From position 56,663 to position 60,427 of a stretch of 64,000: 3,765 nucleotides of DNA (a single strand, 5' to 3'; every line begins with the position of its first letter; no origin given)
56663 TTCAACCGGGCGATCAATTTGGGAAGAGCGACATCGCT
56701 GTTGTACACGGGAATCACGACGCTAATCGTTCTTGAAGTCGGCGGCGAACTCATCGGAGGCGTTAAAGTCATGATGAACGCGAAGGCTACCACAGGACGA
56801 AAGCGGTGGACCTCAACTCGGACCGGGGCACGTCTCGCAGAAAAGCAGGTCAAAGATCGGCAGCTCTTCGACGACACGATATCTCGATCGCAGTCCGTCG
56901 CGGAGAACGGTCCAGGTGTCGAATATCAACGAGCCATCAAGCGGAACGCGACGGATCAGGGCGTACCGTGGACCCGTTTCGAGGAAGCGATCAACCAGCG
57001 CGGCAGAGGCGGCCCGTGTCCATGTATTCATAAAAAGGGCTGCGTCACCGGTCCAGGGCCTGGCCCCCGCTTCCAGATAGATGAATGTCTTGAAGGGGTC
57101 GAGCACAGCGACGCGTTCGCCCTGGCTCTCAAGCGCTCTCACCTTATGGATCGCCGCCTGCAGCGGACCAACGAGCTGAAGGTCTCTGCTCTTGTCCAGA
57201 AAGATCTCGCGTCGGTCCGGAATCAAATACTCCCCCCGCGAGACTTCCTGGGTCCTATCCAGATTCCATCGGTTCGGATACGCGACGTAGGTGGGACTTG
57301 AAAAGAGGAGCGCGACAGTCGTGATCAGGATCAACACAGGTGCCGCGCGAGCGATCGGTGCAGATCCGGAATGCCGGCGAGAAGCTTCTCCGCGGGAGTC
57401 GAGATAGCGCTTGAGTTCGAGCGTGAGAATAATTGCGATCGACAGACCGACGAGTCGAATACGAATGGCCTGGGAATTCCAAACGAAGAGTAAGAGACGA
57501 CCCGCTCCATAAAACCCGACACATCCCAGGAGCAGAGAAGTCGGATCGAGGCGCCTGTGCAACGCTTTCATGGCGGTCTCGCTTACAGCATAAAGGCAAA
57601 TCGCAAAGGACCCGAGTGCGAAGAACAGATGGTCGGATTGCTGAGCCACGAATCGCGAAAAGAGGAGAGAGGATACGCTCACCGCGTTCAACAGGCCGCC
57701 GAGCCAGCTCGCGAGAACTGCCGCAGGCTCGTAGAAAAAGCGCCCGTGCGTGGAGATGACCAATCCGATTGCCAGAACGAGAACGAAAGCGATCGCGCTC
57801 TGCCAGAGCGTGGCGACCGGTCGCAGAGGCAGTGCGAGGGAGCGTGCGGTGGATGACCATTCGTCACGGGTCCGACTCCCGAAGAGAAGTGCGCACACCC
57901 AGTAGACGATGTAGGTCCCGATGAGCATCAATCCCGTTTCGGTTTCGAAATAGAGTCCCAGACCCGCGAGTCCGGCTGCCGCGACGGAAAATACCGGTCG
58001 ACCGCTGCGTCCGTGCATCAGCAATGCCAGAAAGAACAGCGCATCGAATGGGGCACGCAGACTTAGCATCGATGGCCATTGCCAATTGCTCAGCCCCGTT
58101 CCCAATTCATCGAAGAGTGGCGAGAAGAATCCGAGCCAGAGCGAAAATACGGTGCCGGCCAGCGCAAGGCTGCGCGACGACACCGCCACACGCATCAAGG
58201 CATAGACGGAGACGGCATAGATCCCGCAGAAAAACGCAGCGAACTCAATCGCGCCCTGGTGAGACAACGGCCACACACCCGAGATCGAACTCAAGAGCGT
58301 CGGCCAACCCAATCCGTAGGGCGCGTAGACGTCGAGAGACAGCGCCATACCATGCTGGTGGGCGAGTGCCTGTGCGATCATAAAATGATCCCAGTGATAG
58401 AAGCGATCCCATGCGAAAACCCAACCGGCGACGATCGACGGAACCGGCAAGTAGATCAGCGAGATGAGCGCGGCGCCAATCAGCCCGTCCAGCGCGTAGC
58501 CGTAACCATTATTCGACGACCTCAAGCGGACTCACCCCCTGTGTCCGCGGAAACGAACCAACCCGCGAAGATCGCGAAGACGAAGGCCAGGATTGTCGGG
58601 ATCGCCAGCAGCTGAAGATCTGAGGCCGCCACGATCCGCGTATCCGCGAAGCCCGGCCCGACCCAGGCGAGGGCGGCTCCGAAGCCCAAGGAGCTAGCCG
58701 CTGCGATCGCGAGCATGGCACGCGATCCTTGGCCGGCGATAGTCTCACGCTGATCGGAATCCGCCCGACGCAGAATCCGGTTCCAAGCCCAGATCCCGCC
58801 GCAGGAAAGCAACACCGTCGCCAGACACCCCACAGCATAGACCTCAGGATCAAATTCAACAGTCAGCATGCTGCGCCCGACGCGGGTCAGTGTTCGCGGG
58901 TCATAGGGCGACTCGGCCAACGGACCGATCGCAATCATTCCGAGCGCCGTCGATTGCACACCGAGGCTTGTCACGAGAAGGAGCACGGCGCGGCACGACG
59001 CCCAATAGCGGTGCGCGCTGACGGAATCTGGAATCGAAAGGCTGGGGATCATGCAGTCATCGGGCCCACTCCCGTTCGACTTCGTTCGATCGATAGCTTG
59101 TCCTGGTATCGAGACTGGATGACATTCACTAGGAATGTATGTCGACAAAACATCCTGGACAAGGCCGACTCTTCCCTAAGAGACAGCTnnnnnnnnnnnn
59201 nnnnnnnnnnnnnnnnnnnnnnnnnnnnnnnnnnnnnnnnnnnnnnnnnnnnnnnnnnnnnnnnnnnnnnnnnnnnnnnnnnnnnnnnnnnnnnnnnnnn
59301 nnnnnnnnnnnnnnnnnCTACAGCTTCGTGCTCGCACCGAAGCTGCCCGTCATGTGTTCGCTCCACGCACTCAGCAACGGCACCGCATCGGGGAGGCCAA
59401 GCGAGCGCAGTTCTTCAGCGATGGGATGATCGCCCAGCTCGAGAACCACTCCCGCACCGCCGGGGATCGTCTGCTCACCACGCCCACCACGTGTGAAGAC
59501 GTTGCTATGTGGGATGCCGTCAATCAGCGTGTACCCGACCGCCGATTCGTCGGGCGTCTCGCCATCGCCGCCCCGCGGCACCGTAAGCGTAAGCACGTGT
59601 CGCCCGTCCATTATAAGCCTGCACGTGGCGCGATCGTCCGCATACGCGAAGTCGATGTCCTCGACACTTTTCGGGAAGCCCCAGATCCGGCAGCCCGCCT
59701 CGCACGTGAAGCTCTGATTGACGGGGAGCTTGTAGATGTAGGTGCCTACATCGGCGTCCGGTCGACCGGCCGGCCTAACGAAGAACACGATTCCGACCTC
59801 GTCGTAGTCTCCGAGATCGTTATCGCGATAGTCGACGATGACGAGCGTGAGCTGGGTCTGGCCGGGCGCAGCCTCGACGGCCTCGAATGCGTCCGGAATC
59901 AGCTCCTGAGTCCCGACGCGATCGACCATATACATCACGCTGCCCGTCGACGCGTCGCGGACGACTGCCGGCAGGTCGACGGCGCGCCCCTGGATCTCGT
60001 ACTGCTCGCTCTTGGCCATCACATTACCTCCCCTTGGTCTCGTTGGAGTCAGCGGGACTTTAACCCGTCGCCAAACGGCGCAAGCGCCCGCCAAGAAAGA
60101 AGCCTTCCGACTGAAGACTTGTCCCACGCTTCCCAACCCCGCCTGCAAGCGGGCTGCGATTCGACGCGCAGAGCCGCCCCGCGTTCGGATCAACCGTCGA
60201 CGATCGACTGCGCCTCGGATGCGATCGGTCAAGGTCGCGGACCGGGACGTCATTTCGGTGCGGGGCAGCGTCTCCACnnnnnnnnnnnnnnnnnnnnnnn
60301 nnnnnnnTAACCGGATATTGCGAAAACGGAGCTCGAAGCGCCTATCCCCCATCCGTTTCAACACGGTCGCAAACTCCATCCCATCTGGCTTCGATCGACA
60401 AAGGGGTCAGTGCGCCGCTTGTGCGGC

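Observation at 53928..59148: Arn-like lipid-linked glycosylation operon built around a 4-acetamido-4,6-dideoxyhexose (wecE-wecD) rather than aminoarabinose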

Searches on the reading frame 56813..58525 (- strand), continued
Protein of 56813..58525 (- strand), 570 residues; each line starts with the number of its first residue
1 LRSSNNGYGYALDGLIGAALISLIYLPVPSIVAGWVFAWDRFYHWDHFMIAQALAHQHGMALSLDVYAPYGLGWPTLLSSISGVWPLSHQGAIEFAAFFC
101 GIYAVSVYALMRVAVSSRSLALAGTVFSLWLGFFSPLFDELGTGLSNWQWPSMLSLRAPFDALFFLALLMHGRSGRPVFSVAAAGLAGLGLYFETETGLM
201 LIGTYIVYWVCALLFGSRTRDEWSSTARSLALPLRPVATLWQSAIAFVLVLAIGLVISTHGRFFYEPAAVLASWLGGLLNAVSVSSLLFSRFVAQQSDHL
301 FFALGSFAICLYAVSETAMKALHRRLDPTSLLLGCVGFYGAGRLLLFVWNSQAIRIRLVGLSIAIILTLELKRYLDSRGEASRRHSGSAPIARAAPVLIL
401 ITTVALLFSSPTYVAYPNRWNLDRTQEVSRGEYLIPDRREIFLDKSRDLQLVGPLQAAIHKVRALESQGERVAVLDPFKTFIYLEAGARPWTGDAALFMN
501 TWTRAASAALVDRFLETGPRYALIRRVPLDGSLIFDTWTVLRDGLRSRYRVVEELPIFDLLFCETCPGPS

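Call 37: find_related_loci(query=A2, collection=genome_contigs, flank=8000)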
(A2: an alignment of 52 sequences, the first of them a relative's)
Query A2 (570 aa) in genome_contigs; peptide patterns used: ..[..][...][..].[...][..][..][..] (x = any residue, [..] = any of these).
81 stretches matched a pattern; 25 encode a relative of the query (tblastn E <= 1e-3); 25 distinct loci.
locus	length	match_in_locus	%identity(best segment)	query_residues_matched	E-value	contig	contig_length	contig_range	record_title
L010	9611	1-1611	40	6-559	4e-96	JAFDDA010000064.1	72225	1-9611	MAG: Deltaproteobacteria bacterium isolate Meg19_02_Bin_151 Meg19_02_Bin_151_scaffold_1658, whole genome shotgun sequenc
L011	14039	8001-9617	29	4-560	1e-53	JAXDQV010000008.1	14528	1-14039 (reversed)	MAG: Chthoniobacter sp. isolate BP_743 scaffold_3690153, whole genome shotgun sequence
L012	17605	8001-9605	27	12-560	6e-48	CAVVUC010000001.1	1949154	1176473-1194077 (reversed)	MAG: uncultured Verrucomicrobiae bacterium isolate MFD02979.bin.2.162 genome assembly, contig: contig_11235, whole genom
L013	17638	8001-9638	29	12-560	3e-45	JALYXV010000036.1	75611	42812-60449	MAG: Actinomycetota bacterium isolate KAP bin22 SD1490-92_k127_1714723, whole genome shotgun sequence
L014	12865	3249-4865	29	1-552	1e-44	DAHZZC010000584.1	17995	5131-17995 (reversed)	MAG TPA_asm: Planctomycetales bacterium isolate clean5766 k141_519174, whole genome shotgun sequence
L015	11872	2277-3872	27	13-559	6e-42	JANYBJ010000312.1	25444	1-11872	MAG: bacterium isolate GL140_5_metabat_74_sub GL140_5_k141_968792, whole genome shotgun sequence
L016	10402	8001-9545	27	12-544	7e-41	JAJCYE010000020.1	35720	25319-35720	MAG: Actinomycetes bacterium isolate OFTM241 OFTM241_19, whole genome shotgun sequence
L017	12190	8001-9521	28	10-524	6e-40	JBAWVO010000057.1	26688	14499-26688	MAG: Planctomycetota bacterium isolate ELA013 MAG013_57, whole genome shotgun sequence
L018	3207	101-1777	28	5-560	8e-39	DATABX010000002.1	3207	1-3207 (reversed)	MAG TPA_asm: Actinomycetota bacterium isolate SMAG_U6709 k141_482094, whole genome shotgun sequence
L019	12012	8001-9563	28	22-550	2e-37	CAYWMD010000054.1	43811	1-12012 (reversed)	MAG TPA_asm: uncultured Bifidobacteriaceae bacterium isolate SRP292972_co2_226 genome assembly, contig: NODE_755_length_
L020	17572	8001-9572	27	32-560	4e-36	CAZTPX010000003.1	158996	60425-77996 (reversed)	MAG TPA_asm: uncultured Planctomycetaceae bacterium isolate binchicken_co3_229 genome assembly, contig: NODE_155_length_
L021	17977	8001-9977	37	23-560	4e-35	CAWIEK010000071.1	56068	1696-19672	MAG: uncultured Chthonomonadaceae bacterium isolate MFD04580.bin.1.91 genome assembly, contig: contig_95506, whole genom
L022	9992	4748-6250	27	32-545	7e-33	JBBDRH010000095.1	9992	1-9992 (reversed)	MAG: Actinomycetota bacterium isolate LejiaC_63_9 Lejia_C_15549_length_9992_cov_5, whole genome shotgun sequence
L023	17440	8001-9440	29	20-518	2e-30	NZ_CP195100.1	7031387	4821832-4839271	Tundrisphaera sp. TA3 chromosome, complete genome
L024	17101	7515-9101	28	23-513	1e-37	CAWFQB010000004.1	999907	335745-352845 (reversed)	MAG: uncultured Chthonomonadaceae bacterium isolate MFD04580.bin.2.50 genome assembly, contig: contig_14443, whole genom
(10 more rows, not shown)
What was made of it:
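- The family spans monoderm and diderm phyla (call 37).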

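Call 44: search_protein_families(library=pfam, alignment_id=A2, max_evalue=1)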
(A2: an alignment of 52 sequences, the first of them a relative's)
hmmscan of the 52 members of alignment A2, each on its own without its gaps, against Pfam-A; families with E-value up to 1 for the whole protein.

A. member 1, P0001 (570 aa): 0 families

B. families by the number of members that match (of 52 scanned): 8 families
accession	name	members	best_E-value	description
PF11177.13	DUF2964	2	0.012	Protein of unknown function (DUF2964)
PF07330.17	DUF1467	1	0.0027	Protein of unknown function (DUF1467)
PF03014.20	SP2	1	0.029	Structural protein 2 nucleoplasmin-like domain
PF03324.19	Herpes_HEPA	1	0.037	Herpesvirus DNA helicase/primase complex associated protein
PF09756.15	DDRGK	1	0.05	DDRGK domain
PF08552.16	Kei1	1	0.068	Inositolphosphorylceramide synthase subunit Kei1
PF01054.23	MMTV_SAg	1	0.31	Mouse mammary tumour virus superantigen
PF04113.19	Gpi16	1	0.33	Gpi16 subunit, GPI transamidase component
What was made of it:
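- On GT-C fold glycosyltransferases: No Pfam hit for any of 52 family members at E<=1 (call 44).
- Closest known: Arn pathway. Different: The transferase is not in the ArnT/PMT_2 family (call 44) and is made of two polypeptides.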

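Call 45: search_solved_structures(query=A2, max_evalue=10, show_alignments=2)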
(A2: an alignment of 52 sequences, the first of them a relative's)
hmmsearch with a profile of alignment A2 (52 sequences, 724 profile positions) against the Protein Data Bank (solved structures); distinct sequences matched with E-value up to 10: 1.
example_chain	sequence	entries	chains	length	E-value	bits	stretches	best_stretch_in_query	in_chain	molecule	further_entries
8j3v_A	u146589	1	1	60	0.056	14.8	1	503-542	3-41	Programmed cell death 1 ligand 2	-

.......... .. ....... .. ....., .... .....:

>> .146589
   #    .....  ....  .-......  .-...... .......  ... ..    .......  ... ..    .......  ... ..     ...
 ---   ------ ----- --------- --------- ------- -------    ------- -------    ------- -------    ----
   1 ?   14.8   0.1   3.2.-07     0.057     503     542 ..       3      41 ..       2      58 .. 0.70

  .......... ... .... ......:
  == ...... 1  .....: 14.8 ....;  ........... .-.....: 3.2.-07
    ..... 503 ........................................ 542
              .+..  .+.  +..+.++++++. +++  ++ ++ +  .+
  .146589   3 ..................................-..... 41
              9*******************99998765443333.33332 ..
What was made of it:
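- On GT-C fold glycosyltransferases: No PDB sequence hit with the family profile (call 45).
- GT-C assignment rests on predicted structure only: TM-scores are 0.3-0.5 and there is no sequence-level link (calls 44, 45).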

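Call 50: search_protein_families(library=pfam, proteins=[L001:14774-16357:+, L001:16354-17688:+, L001:17885-19750:+, L001:6105-8624:+, L003:6136-7707:+, L001:8621-8986:-, L003:612-1019:-, L001:3342-5330:-, L001:5397-5954:-], max_evalue=0.01)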
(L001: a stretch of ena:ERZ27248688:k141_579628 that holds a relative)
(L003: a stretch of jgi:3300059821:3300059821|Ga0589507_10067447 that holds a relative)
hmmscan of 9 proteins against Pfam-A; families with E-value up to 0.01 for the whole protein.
L001:14774-16357:+ (527 aa): 0 families

L001:16354-17688:+ (444 aa): 1 family
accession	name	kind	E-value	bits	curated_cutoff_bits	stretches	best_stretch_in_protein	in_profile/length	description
PF09594.16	GT87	-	1.2e-06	28.9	25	1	122-337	29-230/237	Glycosyltransferase family 87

L001:17885-19750:+ (621 aa): 9 families
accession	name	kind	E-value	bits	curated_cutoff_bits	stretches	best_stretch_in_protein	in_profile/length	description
PF14559.12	TPR_19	-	1.6e-12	48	25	1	553-605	5-57/68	Tetratricopeptide repeat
PF07719.23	TPR_2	-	3.4e-07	30.3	27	0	542-572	4-34/34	Tetratricopeptide repeat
PF13432.12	TPR_16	-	2.2e-06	28.4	32.7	2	553-594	11-52/65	Tetratricopeptide repeat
PF13176.12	TPR_7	-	2.7e-06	27.5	27.9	0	507-528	1-22/36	Tetratricopeptide repeat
PF13428.12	TPR_14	-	1e-05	26.1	23.5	0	508-547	4-43/44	Tetratricopeptide repeat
PF00515.34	TPR_1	-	7.9e-05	22.7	27.8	0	550-572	12-34/34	Tetratricopeptide repeat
PF13181.12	TPR_8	-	0.00028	21.2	25.7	0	472-495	4-27/34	Tetratricopeptide repeat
PF13431.12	TPR_17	-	0.0057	17.3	24.4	0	507-525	15-33/34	Tetratricopeptide repeat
PF13424.12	TPR_12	-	0.0063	17.1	30.1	1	475-528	9-68/77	Tetratricopeptide repeat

L001:6105-8624:+ (839 aa): 22 families
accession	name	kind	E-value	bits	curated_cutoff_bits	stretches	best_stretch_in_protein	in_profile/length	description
PF13432.12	TPR_16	-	8.6e-32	109.6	32.7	5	546-604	1-59/65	Tetratricopeptide repeat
PF14559.12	TPR_19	-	4.9e-29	100.9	25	5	522-578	5-61/68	Tetratricopeptide repeat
PF07719.23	TPR_2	-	1.4e-23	81.4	27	1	746-777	3-34/34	Tetratricopeptide repeat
PF13428.12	TPR_14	-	2.6e-20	71.3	23.5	1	543-583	2-42/44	Tetratricopeptide repeat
PF13424.12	TPR_12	-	1e-18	67.7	30.1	3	513-572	8-75/77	Tetratricopeptide repeat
PF13181.12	TPR_8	-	6.3e-17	60.7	25.7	0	746-777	3-34/34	Tetratricopeptide repeat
PF23914.1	TPR_CcmH_CycH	-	6.6e-16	59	42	2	571-672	45-150/158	Cytochrome c-type biogenesis protein H TPR domain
PF00515.34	TPR_1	-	3e-15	55.7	27.8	1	746-777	3-34/34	Tetratricopeptide repeat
PF13431.12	TPR_17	-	5.7e-14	51.6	24.4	0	635-659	5-29/34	Tetratricopeptide repeat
PF13174.12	TPR_6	-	1.2e-11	44.9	26.3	0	543-573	1-31/33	Tetratricopeptide repeat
PF13414.12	TPR_11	-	1e-10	41.5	26.8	1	761-785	11-35/42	TPR repeat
PF12895.13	ANAPC3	-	1.3e-09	38.7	27.2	0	488-567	3-81/82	Anaphase-promoting complex, cyclosome, subunit 3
PF13371.12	TPR_9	-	3.6e-09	37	35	0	548-616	1-69/73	Tetratricopeptide repeat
PF13231.12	PMT_2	-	7.7e-08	33.2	26.1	1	82-234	2-149/160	Dolichyl-phosphate-mannose-protein mannosyltransferase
PF13176.12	TPR_7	-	9.7e-08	32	27.9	0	645-675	1-31/36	Tetratricopeptide repeat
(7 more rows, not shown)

L003:6136-7707:+ (523 aa): 0 families

L001:8621-8986:- (121 aa): 1 family
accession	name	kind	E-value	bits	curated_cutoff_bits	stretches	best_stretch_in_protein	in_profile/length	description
PF07589.16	PEP-CTERM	-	0.00021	21.7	20.7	1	98-117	3-23/24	PEP-CTERM motif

L003:612-1019:- (135 aa): 1 family
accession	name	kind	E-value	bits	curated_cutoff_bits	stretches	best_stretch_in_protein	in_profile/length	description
PF07589.16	PEP-CTERM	-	0.0005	20.5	20.7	1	112-131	3-23/24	PEP-CTERM motif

L001:3342-5330:- (662 aa): 1 family
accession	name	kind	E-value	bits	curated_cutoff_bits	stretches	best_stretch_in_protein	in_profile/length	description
PF13387.12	Lnb_N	-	0.009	16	22.2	0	462-490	124-152/175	Lnb N-terminal periplasmic domain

L001:5397-5954:- (185 aa): 0 families

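Call 68: search_protein_families(library=pfam, proteins=[L020:5558-7375:+, L020:9724-10440:-, L020:10532-11848:-, L020:11917-12972:-, L020:12976-14025:-, L020:14177-14869:-, L012:3752-4822:+, L012:4540-5802:+, L012:5799-6539:+, L012:6536-7459:+], max_evalue=0.001)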
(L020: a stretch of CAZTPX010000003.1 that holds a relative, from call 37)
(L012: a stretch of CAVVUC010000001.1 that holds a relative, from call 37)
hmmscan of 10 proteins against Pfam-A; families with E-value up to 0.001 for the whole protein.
L020:5558-7375:+ (605 aa): 1 family
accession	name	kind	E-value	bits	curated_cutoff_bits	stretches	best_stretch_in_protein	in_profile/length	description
PF13231.12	PMT_2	-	3.3e-10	40.9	26.1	1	71-223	7-156/160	Dolichyl-phosphate-mannose-protein mannosyltransferase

L020:9724-10440:- (238 aa): 2 families
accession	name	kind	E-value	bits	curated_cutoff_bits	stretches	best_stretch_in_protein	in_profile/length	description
PF00175.26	NAD_binding_1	-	2.4e-14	54.4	22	1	117-218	1-108/109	Oxidoreductase NAD-binding domain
PF00970.30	FAD_binding_6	-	0.00066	20.4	21.1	0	11-105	4-97/99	Oxidoreductase FAD-binding domain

L020:10532-11848:- (438 aa): 3 families
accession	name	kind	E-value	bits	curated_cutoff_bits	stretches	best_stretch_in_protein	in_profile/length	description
PF01041.23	DegT_DnrJ_EryC1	-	2.7e-93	313.5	19.8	1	46-430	5-358/360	DegT/DnrJ/EryC1/StrS aminotransferase family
PF01212.27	Beta_elim_lyase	-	2.5e-05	24.2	27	1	66-195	34-170/288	Beta-eliminating lyase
PF00266.25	Aminotran_5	-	0.00067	19.2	21.5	1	86-198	69-180/371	Aminotransferase class-V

L020:11917-12972:- (351 aa): 2 families
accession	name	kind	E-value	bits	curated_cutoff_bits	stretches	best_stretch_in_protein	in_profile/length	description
PF00535.33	Glycos_transf_2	-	4.6e-25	88.9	23.3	1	12-176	1-166/168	Glycosyl transferase family 2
PF13641.12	Glyco_tranf_2_3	-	0.00094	19.7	27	0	11-98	3-89/230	Glycosyltransferase like family 2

L020:12976-14025:- (349 aa): 5 families
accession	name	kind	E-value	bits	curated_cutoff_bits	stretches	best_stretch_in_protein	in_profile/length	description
PF01370.27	Epimerase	-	1.7e-40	139.4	20.9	1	28-274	1-240/240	NAD dependent epimerase/dehydratase family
PF16363.11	GDP_Man_Dehyd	-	5.8e-31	108.6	27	1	29-344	1-332/332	GDP-mannose 4,6 dehydratase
PF07993.18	NAD_binding_4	-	2e-11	44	20.1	1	95-207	85-204/258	Male sterility protein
PF01073.25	3Beta_HSD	-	2.8e-09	36.8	22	1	29-191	1-157/280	3-beta hydroxysteroid dehydrogenase/isomerase family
PF02719.21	Polysacc_synt_2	-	9.3e-05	22.2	20.2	0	28-148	1-127/293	Polysaccharide biosynthesis protein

L020:14177-14869:- (230 aa): 5 families
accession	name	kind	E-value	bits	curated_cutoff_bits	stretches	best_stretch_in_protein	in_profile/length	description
PF13419.12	HAD_2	-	1.7e-24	87.3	23.8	1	11-191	2-178/178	Haloacid dehalogenase-like hydrolase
PF00702.32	Hydrolase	-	1.9e-18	68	26.4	1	8-184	2-190/191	haloacid dehalogenase-like hydrolase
PF12710.13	HAD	-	2.3e-11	44.9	27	1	10-182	1-189/189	haloacid dehalogenase-like hydrolase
PF13242.12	Hydrolase_like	-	3e-09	37.1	22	1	154-216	10-75/75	HAD-hyrolase-like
PF13344.12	Hydrolase_6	-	0.0007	20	27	0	90-129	13-52/101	Haloacid dehalogenase-like hydrolase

L012:3752-4822:+ (356 aa): 3 families
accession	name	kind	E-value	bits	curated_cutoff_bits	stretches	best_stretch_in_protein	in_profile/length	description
PF02779.29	Transket_pyr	-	7.1e-29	101.1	27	1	50-208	5-170/174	Transketolase, pyrimidine binding domain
PF02780.25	Transketolase_C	-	1.6e-14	54.3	25.9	1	223-342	1-121/124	Transketolase, C-terminal domain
PF17147.9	PFOR_II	-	0.00038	21.2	27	1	233-308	2-77/102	Pyruvate:ferredoxin oxidoreductase core domain II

L012:4540-5802:+ (420 aa): 3 families
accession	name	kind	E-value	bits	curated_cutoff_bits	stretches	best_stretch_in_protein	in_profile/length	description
PF00535.33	Glycos_transf_2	-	1.3e-26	93.9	23.3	1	103-263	1-165/168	Glycosyl transferase family 2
PF13641.12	Glyco_tranf_2_3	-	1.4e-06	28.9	27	1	102-270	3-179/230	Glycosyltransferase like family 2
PF10111.15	Glyco_tranf_2_2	-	0.00055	20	27.3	1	106-200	3-98/276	Glycosyltransferase like family 2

L012:5799-6539:+ (246 aa): 6 families
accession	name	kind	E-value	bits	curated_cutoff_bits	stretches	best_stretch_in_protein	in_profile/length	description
PF08241.18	Methyltransf_11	-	1.7e-14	54.6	21.2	1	52-137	2-94/95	Methyltransferase domain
PF13489.12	Methyltransf_23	-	6.1e-11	42.8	27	1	45-145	21-122/164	Methyltransferase domain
PF13649.12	Methyltransf_25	-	9.6e-09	36.3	27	1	50-134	1-97/97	Methyltransferase domain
PF08242.18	Methyltransf_12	-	4.8e-07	30.9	30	1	51-135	1-97/98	Methyltransferase domain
PF13847.12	Methyltransf_31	-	6.9e-07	29.5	27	1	49-142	6-113/145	Methyltransferase domain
PF05148.21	Methyltransf_8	-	9.6e-06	26.1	27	1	48-139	74-157/219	Hypothetical methyltransferase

L012:6536-7459:+ (307 aa): 5 families
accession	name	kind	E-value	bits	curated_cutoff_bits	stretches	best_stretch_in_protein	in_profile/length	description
PF13489.12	Methyltransf_23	-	1.2e-21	77.6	27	1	90-248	6-163/164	Methyltransferase domain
PF08241.18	Methyltransf_11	-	6.8e-15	55.9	21.2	1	111-202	1-95/95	Methyltransferase domain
PF13649.12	Methyltransf_25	-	3.5e-10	40.9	27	1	111-198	2-97/97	Methyltransferase domain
PF08242.18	Methyltransf_12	-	1.2e-09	39.2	30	1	111-199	1-97/98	Methyltransferase domain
PF13847.12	Methyltransf_31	-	2.6e-08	34.1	27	1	109-208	6-115/145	Methyltransferase domain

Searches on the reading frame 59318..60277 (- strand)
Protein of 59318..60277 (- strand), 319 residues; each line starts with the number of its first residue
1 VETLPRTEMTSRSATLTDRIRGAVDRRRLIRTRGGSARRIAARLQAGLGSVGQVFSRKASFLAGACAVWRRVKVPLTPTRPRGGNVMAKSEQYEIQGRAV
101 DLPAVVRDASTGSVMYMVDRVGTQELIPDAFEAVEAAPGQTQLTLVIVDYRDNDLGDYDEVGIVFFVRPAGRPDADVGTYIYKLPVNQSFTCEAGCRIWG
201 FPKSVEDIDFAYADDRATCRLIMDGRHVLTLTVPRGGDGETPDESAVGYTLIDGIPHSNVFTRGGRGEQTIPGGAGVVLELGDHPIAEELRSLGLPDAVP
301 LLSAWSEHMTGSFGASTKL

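Call 3: search_protein_families(library=pfam, proteins=[window:59318-60277:-], max_evalue=0.01)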
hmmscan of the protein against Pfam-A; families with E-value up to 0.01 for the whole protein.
window:59318-60277:- (319 aa): 1 family
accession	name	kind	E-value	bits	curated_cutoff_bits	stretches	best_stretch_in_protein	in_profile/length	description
PF06314.16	ADC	-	1.1e-18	68.1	29.8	1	108-243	20-153/238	Acetoacetate decarboxylase (ADC)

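Call 4: search_protein_families(library=ncbifam, proteins=[window:59318-60277:-], max_evalue=0.01)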
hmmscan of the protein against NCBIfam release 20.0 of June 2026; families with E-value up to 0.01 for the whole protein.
window:59318-60277:- (319 aa): 1 family
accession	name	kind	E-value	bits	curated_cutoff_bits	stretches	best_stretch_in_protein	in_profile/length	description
NF002614.0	PRK02265.1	subfamily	0.00036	20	150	1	152-228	69-141/246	acetoacetate decarboxylase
